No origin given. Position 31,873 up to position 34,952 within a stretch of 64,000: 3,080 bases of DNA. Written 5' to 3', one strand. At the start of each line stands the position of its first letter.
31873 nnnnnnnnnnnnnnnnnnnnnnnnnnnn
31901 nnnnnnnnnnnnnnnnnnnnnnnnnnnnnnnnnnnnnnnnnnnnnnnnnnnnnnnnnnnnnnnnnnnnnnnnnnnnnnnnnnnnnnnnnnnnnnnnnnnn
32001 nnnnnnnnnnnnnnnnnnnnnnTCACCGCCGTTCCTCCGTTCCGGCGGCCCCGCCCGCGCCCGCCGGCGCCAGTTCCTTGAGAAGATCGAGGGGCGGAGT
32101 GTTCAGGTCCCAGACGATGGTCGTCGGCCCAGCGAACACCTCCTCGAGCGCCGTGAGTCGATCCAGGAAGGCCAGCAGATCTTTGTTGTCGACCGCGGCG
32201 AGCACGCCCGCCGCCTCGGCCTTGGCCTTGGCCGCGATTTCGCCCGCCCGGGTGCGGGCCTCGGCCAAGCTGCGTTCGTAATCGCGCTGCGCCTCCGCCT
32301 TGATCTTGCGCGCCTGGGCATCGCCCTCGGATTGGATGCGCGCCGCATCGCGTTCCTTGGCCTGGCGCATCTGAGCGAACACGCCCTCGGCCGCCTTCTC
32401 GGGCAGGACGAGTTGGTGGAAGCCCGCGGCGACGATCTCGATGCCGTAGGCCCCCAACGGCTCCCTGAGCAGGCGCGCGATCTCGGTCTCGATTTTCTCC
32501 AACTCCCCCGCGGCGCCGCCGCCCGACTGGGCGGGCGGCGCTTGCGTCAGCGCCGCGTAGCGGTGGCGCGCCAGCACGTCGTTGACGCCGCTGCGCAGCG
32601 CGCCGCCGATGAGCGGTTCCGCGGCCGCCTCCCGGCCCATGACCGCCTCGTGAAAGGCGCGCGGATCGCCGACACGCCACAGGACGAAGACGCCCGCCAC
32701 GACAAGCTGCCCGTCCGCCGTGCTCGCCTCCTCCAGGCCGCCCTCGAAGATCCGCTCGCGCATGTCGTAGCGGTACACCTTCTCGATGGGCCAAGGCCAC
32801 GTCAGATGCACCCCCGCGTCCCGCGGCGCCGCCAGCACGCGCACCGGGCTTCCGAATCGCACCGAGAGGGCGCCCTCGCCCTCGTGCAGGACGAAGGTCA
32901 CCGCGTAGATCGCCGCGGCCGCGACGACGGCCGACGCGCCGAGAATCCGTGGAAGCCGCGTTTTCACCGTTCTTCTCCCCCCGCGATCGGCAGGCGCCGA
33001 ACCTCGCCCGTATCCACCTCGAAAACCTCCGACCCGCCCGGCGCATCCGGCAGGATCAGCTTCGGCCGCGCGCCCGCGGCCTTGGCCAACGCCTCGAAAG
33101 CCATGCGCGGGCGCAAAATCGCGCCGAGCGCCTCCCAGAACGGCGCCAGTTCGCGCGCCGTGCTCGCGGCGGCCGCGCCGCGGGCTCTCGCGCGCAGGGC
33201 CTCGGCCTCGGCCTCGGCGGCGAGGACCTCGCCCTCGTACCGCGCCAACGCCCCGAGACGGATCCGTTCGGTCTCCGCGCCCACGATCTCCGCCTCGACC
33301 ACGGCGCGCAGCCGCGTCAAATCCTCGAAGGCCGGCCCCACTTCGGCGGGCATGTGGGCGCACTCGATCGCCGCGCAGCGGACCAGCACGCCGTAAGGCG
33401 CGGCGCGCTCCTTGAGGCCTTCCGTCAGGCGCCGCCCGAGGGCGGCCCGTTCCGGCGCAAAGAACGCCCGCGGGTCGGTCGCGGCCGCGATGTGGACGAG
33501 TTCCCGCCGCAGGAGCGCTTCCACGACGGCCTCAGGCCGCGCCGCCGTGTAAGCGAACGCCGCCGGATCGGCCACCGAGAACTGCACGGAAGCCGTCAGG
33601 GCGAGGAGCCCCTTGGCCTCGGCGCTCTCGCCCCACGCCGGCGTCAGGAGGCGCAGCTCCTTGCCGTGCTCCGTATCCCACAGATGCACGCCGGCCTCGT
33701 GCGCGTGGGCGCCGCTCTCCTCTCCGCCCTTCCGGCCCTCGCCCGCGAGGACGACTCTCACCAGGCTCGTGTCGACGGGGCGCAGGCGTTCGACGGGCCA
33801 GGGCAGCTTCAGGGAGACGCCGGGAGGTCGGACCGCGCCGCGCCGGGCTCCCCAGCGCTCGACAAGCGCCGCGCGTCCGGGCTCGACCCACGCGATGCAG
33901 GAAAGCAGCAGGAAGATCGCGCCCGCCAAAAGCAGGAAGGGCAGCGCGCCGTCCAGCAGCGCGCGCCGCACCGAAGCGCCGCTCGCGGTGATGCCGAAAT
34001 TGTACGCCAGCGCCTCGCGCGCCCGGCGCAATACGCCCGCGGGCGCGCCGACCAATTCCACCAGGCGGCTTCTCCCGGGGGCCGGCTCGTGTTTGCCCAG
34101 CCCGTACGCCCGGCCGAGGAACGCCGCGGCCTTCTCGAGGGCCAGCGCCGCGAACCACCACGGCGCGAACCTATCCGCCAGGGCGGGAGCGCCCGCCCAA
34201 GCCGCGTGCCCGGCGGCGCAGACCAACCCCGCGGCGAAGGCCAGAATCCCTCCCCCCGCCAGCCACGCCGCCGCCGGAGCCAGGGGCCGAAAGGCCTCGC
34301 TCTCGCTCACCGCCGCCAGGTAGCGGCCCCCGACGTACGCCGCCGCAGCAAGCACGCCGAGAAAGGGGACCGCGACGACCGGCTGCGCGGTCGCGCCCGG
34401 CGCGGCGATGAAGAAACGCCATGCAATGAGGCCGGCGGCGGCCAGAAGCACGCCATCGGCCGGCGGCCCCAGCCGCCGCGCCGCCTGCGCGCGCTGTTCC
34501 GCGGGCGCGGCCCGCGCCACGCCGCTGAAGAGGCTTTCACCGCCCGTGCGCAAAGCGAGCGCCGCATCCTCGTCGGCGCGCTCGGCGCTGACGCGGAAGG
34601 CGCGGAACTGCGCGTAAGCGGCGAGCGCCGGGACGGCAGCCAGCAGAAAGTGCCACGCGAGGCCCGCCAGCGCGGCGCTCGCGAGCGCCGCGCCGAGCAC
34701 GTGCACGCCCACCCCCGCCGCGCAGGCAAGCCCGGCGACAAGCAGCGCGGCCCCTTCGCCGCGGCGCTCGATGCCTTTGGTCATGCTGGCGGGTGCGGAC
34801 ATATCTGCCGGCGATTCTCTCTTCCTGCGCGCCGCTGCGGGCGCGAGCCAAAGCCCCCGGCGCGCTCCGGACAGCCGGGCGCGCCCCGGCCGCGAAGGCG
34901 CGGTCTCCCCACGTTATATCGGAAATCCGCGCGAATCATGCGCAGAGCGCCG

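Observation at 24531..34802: Eight-gene translationally coupled membrane operon: SPFH trio, HMA-less P-type ATPase, NosF/NosY-like ABC module and an orphan exported protein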

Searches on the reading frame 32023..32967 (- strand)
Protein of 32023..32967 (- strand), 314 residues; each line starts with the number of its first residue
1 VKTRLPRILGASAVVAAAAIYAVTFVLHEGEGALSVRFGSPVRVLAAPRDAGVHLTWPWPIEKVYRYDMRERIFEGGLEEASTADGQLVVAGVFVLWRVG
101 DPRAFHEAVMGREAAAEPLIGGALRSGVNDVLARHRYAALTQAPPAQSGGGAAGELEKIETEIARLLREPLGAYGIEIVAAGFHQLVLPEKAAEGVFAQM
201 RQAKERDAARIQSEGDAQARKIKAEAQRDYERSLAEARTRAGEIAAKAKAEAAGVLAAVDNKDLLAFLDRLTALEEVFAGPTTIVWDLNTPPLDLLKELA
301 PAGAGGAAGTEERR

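Call 4: search_protein_families(library=pfam, proteins=[window:32023-32967:-], max_evalue=0.01)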
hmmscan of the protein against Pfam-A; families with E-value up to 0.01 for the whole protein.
window:32023-32967:- (314 aa): 1 family
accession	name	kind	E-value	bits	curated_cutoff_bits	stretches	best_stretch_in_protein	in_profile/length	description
PF01145.31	Band_7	-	5.1e-20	72.7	23.6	1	26-217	2-176/176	SPFH domain / Band 7 family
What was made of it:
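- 32023..32967 (-): S2: 314-aa HflC-like SPFH protein with a single N-terminal TM. GTG start overlaps the S1 stop (GTGA). Band_7 72.7 bits (call 4).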

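Call 5: search_protein_families(library=ncbifam, proteins=[window:32023-32967:-], max_evalue=0.01)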
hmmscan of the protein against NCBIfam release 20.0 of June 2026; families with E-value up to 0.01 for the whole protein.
window:32023-32967:- (314 aa): 7 families
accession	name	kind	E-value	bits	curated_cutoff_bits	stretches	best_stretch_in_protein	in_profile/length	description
TIGR01932.1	hflC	equivalog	1.6e-23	83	134.4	2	157-287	175-308/318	protease modulator HflC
NF008259.0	PRK11029.1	equivalog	2.9e-19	69.2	427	1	167-282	194-311/334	protease modulator HflC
TIGR01933.1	hflK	equivalog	1.7e-07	30.9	159.4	1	25-253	2-210/261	FtsH protease activity modulator HflK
NF005198.1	PRK06669.1-3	equivalog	0.0023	17.2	200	1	188-251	79-141/299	flagellar assembly protein FliH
NF050102.1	DivIVA_Wag31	equivalog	0.0048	16.8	260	1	198-261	104-167/256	DivIVA-like cell division protein Wag31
NF005006.0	PRK06397.1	equivalog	0.0075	16.4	126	0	192-267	21-100/111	V-type ATP synthase subunit H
NF002629.0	PRK02292.1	equivalog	0.0085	15.9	184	0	210-259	9-58/192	V-type ATP synthase subunit E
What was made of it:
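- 32023..32967 (-): TIGR01932 hflC 83 bits, below the cutoff of 134 (call 5).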

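Call 101: search_protein_families(library=padloc, proteins=[window:32023-32967:-], max_evalue=0.001)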
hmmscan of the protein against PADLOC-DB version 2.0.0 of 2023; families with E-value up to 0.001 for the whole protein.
window:32023-32967:- (314 aa): 0 families

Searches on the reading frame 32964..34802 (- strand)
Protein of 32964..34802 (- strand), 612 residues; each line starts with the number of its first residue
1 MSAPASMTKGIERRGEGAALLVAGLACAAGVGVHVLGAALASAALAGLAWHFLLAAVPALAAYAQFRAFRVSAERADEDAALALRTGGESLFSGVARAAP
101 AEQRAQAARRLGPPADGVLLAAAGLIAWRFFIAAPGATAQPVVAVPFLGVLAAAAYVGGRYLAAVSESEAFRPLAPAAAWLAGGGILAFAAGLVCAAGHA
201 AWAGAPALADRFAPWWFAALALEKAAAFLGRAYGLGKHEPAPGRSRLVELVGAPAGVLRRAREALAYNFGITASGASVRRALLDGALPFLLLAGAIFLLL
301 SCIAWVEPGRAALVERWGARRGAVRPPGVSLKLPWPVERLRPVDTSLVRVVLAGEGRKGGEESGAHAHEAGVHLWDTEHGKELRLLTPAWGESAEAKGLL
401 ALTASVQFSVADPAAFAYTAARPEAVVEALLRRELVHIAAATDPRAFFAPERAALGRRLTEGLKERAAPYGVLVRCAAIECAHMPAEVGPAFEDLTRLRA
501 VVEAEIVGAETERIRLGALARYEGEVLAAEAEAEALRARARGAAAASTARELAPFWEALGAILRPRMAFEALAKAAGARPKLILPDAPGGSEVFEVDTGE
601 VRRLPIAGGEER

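Call 4: search_protein_families(library=pfam, proteins=[window:32964-34802:-], max_evalue=0.01)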
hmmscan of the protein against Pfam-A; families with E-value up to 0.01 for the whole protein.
window:32964-34802:- (612 aa): 1 family
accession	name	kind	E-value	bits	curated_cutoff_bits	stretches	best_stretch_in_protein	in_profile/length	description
PF01145.31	Band_7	-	1.4e-10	42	23.6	1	306-512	3-175/176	SPFH domain / Band 7 family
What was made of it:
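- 32964..34802 (-): S1: 612-aa protein with an N-terminal polytopic domain (about 7 TM, no known family) followed by an SPFH/Band_7 domain and a coiled-coil tail. This is the signature gene of the system. Band_7 at residues 306-512, 42 bits (call 4).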

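Call 5: search_protein_families(library=ncbifam, proteins=[window:32964-34802:-], max_evalue=0.01)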
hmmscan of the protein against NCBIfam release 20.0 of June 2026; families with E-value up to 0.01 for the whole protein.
window:32964-34802:- (612 aa): 1 family
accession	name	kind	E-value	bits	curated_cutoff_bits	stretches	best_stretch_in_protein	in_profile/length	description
TIGR01933.1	hflK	equivalog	6.5e-10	38.9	159.4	1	306-587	4-250/261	FtsH protease activity modulator HflK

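Call 6: find_homologous_proteins(query=window:32964-34802:-)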
Query window:32964-34802:- (612 aa): 3 proteins with E <= 0.001 among 8000 candidates.
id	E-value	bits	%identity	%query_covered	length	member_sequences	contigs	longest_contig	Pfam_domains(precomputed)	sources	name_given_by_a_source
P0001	0.0e+0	1247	100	99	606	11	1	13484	PF01145.32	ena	-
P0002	0.0e+0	1031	83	99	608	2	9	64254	PF01145.32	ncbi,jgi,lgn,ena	-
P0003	1.7e-276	937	76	100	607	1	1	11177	PF01145.32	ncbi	-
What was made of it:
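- Checked: Other gene callers start the first gene at Met7 (606 aa, call 6).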

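Call 8: find_encoding_contigs(protein=P0002, flank=10000, max_places=4)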
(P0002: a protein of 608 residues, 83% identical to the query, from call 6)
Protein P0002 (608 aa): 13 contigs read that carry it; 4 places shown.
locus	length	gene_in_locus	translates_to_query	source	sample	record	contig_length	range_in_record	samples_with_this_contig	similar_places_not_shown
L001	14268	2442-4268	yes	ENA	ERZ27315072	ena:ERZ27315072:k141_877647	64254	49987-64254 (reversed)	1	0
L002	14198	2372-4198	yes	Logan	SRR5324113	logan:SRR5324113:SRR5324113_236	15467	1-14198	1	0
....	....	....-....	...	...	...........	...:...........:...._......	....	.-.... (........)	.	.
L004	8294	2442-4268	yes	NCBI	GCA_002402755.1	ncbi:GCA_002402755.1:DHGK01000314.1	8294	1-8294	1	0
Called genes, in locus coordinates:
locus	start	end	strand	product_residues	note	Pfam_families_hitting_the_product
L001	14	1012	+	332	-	-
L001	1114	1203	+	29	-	-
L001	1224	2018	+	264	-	-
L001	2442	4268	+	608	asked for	PF01145:Band_7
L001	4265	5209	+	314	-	PF01145:Band_7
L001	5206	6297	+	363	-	PF01145:Band_7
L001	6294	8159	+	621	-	PF00122:E1-E2_ATPase, PF00702:Hydrolase, PF12710:HAD (weak)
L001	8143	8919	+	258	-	PF00005:ABC_tran, PF13304:AAA_21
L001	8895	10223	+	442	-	-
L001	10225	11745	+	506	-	-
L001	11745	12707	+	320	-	-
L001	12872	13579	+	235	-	PF10670:DUF4198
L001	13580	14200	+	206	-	PF01891:CbiM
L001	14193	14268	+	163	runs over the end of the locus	PF13620:CarboxypepD_reg (weak)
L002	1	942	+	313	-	?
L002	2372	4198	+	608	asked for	PF01145:Band_7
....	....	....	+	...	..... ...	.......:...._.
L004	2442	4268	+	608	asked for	PF01145:Band_7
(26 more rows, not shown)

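Call 9: find_encoding_contigs(protein=P0003, flank=10000, max_places=3)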
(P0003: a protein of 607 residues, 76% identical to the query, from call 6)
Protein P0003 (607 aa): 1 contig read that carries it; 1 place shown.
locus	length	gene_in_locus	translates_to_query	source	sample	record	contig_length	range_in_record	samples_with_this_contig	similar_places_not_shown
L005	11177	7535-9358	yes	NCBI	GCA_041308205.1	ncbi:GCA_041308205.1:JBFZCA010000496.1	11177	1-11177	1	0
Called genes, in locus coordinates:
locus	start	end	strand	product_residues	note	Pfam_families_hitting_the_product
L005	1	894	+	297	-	?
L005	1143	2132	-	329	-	-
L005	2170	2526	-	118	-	-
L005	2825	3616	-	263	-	PF08282:Hydrolase_3, PF05116:S6PP (weak)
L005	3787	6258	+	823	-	-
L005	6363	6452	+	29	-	-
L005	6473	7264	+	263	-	-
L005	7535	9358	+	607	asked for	PF01145:Band_7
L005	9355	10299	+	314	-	PF01145:Band_7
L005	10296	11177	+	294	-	?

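Call 51: search_solved_structures(query=window:32964-34802:-, max_evalue=0.01)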
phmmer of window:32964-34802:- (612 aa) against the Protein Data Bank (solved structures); distinct sequences matched with E-value up to 0.01: 3.
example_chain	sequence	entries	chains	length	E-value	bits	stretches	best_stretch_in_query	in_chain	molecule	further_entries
7vhp_E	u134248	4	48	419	2.6e-05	26.2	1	400-597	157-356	Protein HflK | Modulator of FtsH protease HflK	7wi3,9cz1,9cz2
9paw_XA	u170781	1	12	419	4e-05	25.6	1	400-597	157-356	Protein HflK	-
7vhq_E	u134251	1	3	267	0.00036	22.4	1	400-584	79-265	Protein HflK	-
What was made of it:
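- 32964..34802 (-): Closest solved chain is HflK 7vhp_E (call 51).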

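Call 57: search_protein_families(library=pfam, alignment_id=A4, max_evalue=0.01)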
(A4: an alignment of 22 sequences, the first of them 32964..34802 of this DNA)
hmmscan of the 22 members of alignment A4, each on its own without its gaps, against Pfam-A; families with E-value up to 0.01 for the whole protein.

A. member 1, window:32964-34802:- (612 aa): 1 family
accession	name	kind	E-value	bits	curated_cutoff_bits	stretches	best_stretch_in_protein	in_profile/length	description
PF01145.31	Band_7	-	1.4e-10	42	23.6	1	306-512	3-175/176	SPFH domain / Band 7 family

B. families by the number of members that match (of 22 scanned): 1 family
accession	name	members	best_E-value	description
PF01145.31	Band_7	22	6.7e-18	SPFH domain / Band 7 family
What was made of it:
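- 32964..34802 (-): The N-terminal domain has no Pfam hit in 22 orthologues (call 57).
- On SPFH / Band 7 superfamily: All 22 S1 orthologues match (call 57).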

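Call 79: find_homologous_proteins(query=A4, max_evalue=1e-20)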
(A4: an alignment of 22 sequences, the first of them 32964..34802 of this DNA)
Query A4 (22 sequences) (612 aa, profile of the alignment): 4 proteins with E <= 1e-20 among 8000 candidates.
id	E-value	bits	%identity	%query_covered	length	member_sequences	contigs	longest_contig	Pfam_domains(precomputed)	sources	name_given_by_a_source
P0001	2.2e-135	471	100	99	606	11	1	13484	PF01145.32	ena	-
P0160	1.2e-120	422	24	47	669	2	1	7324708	PF01145.32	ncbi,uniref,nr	ncbi:hypothetical protein DSCA_23410 [Desulfosarcina alkanivorans]|uniref:Band 7 domain-containing p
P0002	2.8e-120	421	83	99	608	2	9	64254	PF01145.32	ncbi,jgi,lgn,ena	-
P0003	2.4e-114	401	76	100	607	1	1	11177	PF01145.32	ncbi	-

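Call 80: find_encoding_contigs(protein=P0160, flank=10000, max_places=2)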
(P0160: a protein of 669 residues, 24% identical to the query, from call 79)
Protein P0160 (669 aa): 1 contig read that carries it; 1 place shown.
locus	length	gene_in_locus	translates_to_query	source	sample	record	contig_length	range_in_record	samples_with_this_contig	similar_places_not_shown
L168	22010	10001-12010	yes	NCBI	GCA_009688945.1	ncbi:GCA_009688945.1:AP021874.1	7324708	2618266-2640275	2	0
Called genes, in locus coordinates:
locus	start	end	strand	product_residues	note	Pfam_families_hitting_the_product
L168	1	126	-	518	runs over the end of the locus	PF01943:Polysacc_synt, PF13440:Polysacc_synt_3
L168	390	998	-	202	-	PF01583:APS_kinase, PF13671:AAA_33 (weak)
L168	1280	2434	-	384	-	PF01370:Epimerase, PF04321:RmlD_sub_bind (weak), PF16363:GDP_Man_Dehyd (weak), PF01370:Epimerase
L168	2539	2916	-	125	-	PF05635:23S_rRNA_IVP, PF22296:bAvd (weak)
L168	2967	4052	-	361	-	PF01370:Epimerase, PF04321:RmlD_sub_bind, PF16363:GDP_Man_Dehyd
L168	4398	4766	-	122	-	PF13560:HTH_31, PF01381:HTH_3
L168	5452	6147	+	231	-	PF21155:VpsT-like_REC, PF00196:GerE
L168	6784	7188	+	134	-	PF07238:PilZ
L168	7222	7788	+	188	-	-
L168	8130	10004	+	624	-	PF00122:E1-E2_ATPase, PF00702:Hydrolase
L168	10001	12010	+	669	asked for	PF01145:Band_7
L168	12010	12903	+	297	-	PF01145:Band_7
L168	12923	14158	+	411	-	PF01145:Band_7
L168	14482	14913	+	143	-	-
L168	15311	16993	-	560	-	PF00245:Alk_phosphatase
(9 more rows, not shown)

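Call 101: search_protein_families(library=padloc, proteins=[window:32964-34802:-], max_evalue=0.001)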
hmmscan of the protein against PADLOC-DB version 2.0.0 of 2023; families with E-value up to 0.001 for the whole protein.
window:32964-34802:- (612 aa): 0 families
